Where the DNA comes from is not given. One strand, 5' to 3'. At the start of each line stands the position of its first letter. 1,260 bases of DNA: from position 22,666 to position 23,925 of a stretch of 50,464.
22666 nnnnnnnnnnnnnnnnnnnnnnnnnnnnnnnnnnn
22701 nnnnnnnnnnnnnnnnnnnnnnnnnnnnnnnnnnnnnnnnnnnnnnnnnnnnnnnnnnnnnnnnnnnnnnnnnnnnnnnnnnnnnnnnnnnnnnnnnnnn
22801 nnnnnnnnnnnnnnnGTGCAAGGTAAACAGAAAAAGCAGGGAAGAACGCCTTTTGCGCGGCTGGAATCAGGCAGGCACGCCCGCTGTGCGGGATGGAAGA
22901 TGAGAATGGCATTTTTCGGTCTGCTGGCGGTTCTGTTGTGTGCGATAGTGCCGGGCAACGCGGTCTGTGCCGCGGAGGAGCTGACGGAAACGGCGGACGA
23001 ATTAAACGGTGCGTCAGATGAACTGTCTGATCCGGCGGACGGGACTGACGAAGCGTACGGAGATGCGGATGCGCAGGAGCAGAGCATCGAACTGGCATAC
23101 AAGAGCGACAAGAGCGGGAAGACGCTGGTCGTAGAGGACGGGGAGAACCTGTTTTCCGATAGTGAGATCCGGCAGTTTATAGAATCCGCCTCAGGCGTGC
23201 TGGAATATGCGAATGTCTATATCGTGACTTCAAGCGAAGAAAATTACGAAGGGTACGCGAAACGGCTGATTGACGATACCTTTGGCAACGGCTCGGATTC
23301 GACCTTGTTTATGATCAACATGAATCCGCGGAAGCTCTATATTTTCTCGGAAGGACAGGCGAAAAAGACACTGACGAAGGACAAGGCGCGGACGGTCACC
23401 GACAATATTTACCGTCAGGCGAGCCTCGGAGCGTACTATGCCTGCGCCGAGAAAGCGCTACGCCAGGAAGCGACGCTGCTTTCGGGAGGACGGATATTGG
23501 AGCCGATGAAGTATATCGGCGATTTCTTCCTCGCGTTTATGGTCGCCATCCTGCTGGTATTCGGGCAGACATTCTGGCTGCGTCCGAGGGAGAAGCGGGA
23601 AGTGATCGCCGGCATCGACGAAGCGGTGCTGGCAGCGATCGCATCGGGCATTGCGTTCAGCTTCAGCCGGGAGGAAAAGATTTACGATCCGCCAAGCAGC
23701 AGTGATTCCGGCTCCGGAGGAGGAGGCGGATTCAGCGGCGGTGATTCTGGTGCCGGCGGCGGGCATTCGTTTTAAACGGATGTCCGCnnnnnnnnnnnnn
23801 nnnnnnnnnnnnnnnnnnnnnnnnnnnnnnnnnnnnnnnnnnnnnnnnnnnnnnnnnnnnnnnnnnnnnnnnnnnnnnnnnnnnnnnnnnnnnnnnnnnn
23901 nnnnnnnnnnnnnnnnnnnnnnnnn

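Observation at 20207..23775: SPFH / zinc-ribbon membrane / TPM three-gene module downstream of tRNA-Leu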

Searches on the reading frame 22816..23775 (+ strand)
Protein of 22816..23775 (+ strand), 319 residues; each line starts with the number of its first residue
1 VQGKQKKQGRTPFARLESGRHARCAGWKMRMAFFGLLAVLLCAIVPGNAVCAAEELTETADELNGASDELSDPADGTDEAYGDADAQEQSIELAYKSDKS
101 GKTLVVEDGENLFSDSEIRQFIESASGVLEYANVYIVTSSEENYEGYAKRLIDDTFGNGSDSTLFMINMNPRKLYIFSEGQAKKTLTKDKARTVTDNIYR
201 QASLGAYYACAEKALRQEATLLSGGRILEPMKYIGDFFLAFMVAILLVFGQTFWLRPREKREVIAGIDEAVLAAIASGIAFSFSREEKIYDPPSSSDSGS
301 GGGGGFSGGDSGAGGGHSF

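Call 5: search_protein_families(library=pfam, proteins=[window:22816-23775:+], max_evalue=0.01)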
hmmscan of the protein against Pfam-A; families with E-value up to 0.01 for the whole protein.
window:22816-23775:+ (319 aa): 1 family
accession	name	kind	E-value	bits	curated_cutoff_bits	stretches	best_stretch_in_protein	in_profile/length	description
PF04536.20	TPM_phosphatase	-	3e-08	34.1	22.1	1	106-217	1-121/125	TPM domain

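Call 6: search_protein_families(library=ncbifam, proteins=[window:22816-23775:+], max_evalue=0.01)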
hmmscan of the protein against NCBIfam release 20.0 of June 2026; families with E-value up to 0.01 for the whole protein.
window:22816-23775:+ (319 aa): 0 families

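Call 44: search_protein_families(library=padloc, proteins=[window:22816-23775:+], max_evalue=0.01)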
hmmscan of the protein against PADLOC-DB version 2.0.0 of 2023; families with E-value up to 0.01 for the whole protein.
window:22816-23775:+ (319 aa): 0 families
